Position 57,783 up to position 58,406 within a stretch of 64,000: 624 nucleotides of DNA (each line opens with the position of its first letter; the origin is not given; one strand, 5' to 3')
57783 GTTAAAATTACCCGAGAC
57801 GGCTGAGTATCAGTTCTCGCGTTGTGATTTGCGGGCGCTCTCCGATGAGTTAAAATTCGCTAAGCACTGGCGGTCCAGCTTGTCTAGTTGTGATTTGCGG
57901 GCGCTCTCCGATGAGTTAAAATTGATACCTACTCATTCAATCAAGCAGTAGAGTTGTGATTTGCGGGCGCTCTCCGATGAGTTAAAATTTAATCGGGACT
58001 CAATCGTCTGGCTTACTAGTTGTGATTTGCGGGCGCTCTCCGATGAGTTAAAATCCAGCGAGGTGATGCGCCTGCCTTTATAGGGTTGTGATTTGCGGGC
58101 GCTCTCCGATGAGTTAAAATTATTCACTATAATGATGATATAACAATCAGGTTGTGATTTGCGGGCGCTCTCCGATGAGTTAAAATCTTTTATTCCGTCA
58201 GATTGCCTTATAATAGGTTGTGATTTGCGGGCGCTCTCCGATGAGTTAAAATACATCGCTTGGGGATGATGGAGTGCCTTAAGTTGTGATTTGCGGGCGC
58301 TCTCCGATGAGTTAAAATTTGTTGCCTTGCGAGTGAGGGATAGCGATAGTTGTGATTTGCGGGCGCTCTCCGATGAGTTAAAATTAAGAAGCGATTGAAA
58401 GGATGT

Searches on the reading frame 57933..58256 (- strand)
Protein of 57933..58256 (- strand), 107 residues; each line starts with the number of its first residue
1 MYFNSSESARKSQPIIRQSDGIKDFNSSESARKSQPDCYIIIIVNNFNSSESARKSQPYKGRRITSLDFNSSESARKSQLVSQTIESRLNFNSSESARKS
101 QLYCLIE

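Call 59: find_encoding_contigs(protein=window:57933-58256:-, flank=10000, max_places=3)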
Protein window:57933-58256:- (107 aa): no gene with exactly this product is on record in the collection.
